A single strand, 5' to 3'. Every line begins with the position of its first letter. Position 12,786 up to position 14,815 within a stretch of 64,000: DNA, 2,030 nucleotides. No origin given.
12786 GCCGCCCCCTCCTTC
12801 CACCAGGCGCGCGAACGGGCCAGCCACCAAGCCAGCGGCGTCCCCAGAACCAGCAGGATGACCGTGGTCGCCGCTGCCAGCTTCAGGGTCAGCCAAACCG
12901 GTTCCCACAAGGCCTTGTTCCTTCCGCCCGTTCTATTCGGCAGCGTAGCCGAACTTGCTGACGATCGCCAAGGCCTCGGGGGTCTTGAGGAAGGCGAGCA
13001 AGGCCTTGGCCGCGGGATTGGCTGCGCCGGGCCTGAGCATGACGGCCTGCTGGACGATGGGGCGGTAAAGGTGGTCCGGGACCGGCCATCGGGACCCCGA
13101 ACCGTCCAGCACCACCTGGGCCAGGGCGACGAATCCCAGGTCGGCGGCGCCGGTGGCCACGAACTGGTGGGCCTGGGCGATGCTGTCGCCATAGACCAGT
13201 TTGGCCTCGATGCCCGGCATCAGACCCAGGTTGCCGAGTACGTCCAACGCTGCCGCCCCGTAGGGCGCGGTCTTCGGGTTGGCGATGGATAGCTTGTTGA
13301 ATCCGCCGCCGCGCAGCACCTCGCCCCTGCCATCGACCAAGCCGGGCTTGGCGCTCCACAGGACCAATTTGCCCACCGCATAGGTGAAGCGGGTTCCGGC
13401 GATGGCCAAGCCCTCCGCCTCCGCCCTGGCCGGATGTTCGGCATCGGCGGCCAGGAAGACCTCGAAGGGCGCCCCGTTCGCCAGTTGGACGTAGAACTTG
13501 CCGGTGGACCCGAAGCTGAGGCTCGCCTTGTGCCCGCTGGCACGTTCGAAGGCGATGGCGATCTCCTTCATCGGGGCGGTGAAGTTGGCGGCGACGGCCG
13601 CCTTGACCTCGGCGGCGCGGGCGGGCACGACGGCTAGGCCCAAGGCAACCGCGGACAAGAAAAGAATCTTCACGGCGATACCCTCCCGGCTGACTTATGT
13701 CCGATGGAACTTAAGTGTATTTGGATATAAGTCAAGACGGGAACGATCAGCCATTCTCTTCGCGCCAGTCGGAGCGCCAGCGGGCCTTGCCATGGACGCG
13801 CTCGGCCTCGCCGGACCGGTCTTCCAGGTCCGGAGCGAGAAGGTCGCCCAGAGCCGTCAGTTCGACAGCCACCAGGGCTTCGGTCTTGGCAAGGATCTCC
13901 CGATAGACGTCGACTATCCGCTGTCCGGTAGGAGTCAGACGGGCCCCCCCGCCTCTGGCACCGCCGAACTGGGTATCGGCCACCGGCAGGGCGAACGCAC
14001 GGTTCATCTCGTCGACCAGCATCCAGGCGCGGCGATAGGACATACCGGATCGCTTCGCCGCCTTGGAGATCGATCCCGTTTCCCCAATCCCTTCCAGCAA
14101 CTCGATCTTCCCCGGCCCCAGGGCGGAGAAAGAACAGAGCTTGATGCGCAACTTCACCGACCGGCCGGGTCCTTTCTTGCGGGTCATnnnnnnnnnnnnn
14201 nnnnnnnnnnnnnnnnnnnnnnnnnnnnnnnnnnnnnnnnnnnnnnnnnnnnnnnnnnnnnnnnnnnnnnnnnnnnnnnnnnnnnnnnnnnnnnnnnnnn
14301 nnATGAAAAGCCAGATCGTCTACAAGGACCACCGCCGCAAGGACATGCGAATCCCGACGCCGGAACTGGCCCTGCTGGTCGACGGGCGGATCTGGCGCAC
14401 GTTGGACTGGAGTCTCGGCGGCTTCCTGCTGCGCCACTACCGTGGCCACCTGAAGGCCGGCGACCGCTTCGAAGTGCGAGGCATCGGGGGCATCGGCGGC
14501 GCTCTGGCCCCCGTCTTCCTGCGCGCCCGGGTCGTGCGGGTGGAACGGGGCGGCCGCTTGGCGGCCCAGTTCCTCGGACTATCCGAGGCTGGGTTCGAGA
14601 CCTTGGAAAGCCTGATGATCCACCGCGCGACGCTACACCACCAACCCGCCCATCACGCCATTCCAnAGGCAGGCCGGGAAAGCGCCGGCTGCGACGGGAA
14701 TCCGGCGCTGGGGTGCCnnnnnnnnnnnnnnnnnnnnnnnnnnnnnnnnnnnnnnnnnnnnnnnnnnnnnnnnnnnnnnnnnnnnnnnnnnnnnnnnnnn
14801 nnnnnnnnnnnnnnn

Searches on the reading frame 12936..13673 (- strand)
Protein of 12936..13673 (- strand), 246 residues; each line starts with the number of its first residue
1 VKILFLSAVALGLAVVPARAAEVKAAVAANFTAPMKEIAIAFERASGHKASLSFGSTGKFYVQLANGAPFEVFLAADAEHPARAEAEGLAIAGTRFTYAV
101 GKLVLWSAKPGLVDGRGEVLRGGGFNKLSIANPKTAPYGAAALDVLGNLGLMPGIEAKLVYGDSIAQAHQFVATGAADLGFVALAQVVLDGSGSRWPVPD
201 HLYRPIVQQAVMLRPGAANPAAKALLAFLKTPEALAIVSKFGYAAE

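Call 91: search_protein_families(library=pfam, proteins=[window:12936-13673:-], max_evalue=0.01)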
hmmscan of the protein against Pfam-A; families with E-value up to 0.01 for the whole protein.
window:12936-13673:- (246 aa): 2 families
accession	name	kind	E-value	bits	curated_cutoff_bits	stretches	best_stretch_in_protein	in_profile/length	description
PF13531.11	SBP_bac_11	-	2.4e-54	184.9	25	1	24-243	2-226/227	Bacterial extracellular solute-binding protein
PF01547.30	SBP_bac_1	-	2.2e-11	44.7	26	1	29-234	2-305/307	Bacterial extracellular solute-binding protein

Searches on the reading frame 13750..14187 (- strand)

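Call 91: search_protein_families(library=pfam, proteins=[window:13750-14187:-], max_evalue=0.01)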
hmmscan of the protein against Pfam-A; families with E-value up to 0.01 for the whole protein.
window:13750-14187:- (146 aa): 1 family
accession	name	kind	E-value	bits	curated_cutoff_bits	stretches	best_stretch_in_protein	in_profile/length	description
PF00126.33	HTH_1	-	9.7e-06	25.9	26.6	1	28-89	4-60/60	Bacterial regulatory helix-turn-helix protein, lysR family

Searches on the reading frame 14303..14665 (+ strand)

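Call 91: search_protein_families(library=pfam, proteins=[window:14303-14665:+], max_evalue=0.01)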
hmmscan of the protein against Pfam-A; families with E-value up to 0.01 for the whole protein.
window:14303-14665:+ (121 aa): 1 family
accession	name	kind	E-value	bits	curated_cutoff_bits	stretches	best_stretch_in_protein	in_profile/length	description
PF07238.19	PilZ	-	1.2e-05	26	22.5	1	11-105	2-100/102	PilZ domain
